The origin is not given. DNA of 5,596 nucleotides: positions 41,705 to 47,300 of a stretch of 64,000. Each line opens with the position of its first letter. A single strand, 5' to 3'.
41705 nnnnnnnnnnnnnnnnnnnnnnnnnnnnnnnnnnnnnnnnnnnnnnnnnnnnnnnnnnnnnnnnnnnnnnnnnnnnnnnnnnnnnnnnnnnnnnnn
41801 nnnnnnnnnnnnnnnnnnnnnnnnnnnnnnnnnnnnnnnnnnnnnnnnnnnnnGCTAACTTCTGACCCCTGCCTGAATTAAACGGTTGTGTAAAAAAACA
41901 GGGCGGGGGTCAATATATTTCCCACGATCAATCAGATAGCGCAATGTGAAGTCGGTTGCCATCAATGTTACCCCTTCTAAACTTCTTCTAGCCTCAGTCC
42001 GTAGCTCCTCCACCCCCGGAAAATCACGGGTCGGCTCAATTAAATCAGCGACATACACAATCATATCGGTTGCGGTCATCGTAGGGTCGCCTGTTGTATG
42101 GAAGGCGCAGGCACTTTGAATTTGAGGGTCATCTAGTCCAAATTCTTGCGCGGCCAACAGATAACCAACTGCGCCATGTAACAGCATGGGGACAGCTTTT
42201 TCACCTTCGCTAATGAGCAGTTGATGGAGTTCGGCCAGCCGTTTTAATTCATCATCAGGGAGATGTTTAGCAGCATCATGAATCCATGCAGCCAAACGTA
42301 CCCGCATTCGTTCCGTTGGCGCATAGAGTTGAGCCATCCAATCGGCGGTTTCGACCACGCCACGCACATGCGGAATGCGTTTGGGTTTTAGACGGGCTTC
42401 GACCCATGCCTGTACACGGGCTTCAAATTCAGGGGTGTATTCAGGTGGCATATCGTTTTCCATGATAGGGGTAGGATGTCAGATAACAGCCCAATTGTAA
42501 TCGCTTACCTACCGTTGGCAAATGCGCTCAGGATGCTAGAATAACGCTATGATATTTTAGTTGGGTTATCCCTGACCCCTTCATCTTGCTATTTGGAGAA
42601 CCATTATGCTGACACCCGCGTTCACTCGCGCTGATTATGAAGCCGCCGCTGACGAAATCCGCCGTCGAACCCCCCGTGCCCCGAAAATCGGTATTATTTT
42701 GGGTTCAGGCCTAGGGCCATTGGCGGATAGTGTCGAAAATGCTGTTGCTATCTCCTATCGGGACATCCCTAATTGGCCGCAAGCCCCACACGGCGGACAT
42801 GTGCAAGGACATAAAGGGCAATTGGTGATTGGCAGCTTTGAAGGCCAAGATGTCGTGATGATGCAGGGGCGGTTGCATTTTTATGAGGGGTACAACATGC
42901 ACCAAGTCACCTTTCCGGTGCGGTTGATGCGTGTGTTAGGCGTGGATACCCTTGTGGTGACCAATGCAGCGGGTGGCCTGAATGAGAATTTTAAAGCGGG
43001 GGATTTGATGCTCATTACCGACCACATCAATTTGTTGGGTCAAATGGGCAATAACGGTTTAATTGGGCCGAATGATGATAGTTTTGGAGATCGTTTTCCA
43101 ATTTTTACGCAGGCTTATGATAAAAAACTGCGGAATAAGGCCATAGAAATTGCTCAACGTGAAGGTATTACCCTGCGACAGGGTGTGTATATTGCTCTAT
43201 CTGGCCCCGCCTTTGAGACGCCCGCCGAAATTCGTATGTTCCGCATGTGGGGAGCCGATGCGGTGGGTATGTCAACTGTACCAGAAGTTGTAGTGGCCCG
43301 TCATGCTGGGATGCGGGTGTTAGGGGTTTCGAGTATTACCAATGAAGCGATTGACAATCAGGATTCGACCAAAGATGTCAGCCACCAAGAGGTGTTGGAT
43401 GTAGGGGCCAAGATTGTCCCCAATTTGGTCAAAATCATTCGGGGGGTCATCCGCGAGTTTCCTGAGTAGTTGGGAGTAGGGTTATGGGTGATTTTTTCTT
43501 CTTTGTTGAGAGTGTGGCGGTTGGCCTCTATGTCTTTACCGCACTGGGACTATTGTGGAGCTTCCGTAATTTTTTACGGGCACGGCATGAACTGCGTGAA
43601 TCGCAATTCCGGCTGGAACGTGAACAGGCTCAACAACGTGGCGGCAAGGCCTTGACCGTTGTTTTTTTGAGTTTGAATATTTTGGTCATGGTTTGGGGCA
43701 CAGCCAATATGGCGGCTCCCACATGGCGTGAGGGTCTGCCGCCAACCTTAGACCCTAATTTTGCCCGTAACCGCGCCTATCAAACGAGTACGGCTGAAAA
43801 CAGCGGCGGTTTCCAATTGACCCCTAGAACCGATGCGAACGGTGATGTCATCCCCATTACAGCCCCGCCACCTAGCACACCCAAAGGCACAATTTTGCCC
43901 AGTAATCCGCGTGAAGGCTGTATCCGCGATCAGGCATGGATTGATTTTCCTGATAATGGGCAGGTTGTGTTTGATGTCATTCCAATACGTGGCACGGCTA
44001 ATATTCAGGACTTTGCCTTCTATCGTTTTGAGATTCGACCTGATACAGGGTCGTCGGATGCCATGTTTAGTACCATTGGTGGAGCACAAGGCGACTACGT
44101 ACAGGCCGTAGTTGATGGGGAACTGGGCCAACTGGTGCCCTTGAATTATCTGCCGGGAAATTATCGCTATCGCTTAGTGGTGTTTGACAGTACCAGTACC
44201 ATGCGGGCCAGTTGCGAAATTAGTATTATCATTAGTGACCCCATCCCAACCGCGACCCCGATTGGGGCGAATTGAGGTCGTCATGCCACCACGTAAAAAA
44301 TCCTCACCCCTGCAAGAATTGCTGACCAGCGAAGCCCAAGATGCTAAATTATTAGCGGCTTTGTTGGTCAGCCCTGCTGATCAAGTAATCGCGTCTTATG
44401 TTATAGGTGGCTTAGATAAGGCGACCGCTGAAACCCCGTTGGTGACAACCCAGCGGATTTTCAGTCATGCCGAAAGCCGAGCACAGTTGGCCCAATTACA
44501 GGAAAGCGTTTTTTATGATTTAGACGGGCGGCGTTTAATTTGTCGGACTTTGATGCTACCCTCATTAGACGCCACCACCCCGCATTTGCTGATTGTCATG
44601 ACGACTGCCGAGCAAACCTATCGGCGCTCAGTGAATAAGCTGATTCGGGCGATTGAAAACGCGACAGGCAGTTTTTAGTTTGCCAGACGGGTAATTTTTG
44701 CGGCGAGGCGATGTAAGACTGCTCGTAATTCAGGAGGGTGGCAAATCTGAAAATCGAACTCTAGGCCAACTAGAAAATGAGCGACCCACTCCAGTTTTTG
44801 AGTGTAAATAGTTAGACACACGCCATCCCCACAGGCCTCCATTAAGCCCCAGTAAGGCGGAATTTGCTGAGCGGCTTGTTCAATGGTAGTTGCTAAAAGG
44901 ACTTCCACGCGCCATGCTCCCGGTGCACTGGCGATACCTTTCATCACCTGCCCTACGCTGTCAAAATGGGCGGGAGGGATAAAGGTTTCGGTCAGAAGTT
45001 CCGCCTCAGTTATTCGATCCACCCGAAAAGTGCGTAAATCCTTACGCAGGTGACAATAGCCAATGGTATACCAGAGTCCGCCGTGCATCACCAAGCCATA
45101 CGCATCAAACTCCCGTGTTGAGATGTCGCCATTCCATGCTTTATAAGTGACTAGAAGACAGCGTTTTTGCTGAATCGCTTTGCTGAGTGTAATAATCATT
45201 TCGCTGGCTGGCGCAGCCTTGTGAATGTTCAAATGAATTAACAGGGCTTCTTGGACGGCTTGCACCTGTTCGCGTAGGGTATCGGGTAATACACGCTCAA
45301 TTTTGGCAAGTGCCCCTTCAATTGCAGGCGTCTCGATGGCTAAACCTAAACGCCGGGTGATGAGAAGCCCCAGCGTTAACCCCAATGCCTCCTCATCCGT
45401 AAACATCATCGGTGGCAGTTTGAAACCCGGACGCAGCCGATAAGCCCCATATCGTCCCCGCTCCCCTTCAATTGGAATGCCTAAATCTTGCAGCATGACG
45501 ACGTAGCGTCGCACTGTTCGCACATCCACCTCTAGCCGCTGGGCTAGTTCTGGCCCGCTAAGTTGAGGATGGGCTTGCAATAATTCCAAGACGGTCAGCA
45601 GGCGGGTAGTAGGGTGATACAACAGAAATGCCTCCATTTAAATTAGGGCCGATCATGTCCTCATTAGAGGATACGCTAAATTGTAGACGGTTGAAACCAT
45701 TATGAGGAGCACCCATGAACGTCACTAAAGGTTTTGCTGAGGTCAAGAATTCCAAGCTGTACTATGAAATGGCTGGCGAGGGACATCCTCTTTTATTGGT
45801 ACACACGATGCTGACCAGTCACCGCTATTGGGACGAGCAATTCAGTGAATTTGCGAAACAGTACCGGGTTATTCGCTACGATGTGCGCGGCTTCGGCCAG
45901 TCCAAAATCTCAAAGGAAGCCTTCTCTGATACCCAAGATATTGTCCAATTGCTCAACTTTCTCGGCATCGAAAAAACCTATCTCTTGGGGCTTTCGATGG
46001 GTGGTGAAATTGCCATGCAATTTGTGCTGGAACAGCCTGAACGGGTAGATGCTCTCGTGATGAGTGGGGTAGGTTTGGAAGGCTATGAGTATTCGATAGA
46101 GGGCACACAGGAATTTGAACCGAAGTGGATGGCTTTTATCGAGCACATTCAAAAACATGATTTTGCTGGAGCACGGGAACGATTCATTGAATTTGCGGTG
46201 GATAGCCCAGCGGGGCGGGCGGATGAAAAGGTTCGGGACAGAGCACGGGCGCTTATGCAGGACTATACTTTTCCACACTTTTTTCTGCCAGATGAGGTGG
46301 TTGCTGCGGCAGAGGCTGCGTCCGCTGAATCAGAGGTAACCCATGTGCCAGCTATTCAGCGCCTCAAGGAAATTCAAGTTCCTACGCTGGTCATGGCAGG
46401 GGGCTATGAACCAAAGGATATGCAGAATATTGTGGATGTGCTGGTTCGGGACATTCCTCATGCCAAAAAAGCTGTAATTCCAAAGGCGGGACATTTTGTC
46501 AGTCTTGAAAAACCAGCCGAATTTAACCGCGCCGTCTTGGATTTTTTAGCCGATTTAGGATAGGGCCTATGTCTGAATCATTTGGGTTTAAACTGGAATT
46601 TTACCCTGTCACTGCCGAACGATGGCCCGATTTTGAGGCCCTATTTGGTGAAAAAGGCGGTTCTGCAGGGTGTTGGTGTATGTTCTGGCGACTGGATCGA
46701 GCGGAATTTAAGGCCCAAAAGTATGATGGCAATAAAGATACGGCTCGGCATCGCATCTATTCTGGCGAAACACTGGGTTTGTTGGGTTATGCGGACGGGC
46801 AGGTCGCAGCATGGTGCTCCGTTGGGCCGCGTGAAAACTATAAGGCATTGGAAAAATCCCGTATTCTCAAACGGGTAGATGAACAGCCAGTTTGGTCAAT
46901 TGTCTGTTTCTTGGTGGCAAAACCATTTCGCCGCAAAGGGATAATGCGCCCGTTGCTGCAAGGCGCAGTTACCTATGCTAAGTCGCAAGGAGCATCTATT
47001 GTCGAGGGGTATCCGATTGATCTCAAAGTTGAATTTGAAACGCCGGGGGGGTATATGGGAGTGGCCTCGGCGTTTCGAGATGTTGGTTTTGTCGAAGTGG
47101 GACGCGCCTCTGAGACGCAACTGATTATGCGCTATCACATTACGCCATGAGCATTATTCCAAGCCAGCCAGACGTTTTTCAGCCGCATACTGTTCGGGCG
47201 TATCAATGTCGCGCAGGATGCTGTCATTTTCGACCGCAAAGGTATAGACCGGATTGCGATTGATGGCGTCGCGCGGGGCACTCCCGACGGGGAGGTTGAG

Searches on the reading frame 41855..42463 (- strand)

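Call 66: search_protein_families(library=pfam, proteins=[window:41855-42463:-], max_evalue=0.00001)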
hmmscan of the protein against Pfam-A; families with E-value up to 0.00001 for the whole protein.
window:41855-42463:- (202 aa): 1 family
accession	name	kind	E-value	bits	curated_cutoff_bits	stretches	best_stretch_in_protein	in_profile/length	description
PF01966.28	HD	-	3.8e-09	37.3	22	1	31-143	3-114/116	HD domain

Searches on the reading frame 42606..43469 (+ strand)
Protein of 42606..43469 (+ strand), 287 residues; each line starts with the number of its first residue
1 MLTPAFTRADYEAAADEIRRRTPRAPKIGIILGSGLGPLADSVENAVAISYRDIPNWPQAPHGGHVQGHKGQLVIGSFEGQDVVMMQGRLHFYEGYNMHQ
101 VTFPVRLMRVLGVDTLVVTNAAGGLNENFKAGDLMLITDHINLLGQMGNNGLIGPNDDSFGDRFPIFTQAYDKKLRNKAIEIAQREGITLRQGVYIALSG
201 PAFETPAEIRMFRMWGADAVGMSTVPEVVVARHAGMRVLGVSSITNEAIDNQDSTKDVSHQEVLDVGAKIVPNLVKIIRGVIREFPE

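Call 66: search_protein_families(library=pfam, proteins=[window:42606-43469:+], max_evalue=0.00001)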
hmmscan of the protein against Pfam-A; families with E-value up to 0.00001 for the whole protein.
window:42606-43469:+ (287 aa): 1 family
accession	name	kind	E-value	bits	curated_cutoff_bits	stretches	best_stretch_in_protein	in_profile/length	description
PF01048.26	PNP_UDP_1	-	3.3e-55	187.5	25.1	1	27-283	1-233/233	Phosphorylase superfamily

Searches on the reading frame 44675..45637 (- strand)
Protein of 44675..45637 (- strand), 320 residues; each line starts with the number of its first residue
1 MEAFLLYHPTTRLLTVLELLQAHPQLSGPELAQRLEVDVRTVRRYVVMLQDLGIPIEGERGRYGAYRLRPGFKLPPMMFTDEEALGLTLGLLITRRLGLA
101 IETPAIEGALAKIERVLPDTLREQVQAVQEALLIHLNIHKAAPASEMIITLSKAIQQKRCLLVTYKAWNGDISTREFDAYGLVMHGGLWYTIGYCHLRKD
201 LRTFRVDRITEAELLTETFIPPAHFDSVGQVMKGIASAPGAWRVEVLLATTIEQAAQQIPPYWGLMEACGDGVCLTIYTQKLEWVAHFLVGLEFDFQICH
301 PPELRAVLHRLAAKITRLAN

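Call 24: search_protein_families(library=pfam, proteins=[window:44675-45637:-], max_evalue=0.001)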
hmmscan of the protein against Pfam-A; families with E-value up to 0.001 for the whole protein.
window:44675-45637:- (320 aa): 7 families
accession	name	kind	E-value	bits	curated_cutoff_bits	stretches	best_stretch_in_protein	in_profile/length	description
PF13280.12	WYL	-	2.7e-22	79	21.8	1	149-213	4-69/70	WYL domain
PF08279.18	HTH_11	-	4.1e-15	55.8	25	1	12-64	1-53/55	HTH domain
PF19187.6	HTH_PafC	-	1.1e-08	35.3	32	1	11-57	4-50/115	PafC helix-turn-helix domain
PF25583.1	WCX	-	3.9e-07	30.8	23.9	1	242-315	3-75/76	WCX domain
PF13412.12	HTH_24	-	2.7e-05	24.1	21.9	1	16-54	8-46/48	Winged helix-turn-helix DNA-binding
PF09339.16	HTH_IclR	-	9.7e-05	22.5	22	1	11-53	3-46/52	IclR helix-turn-helix domain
PF25212.1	HVO_A0114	-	0.0007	19.8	27.6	0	10-54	21-65/84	HVO_A0114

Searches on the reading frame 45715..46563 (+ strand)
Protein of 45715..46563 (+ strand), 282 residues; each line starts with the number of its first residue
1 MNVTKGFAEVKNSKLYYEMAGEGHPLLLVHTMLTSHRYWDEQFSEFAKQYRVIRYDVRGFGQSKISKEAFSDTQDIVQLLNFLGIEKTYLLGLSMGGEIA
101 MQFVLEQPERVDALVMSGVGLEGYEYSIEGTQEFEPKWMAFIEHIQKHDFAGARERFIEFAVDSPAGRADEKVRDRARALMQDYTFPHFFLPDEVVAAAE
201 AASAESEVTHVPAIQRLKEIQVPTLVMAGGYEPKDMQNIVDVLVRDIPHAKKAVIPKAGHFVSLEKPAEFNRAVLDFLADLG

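Call 24: search_protein_families(library=pfam, proteins=[window:45715-46563:+], max_evalue=0.001)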
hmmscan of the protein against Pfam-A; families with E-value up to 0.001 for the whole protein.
window:45715-46563:+ (282 aa): 3 families
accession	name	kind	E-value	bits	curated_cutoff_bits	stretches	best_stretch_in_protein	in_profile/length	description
PF00561.26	Abhydrolase_1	-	2.9e-29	102.9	25.8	1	25-267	2-245/245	alpha/beta hydrolase fold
PF12697.13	Abhydrolase_6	-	2.3e-18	68.1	26.3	1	26-273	1-217/217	Alpha/beta hydrolase family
PF12146.15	Hydrolase_4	-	1.3e-12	48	27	1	27-232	8-202/239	Serine aminopeptidase, S33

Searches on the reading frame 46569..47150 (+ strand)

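Call 24: search_protein_families(library=pfam, proteins=[window:46569-47150:+], max_evalue=0.001)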
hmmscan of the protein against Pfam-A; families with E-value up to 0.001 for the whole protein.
window:46569-47150:+ (193 aa): 1 family
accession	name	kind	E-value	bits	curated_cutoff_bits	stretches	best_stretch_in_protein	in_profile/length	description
PF00583.31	Acetyltransf_1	-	1.5e-07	32.1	20.7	1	42-144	7-95/116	Acetyltransferase (GNAT) family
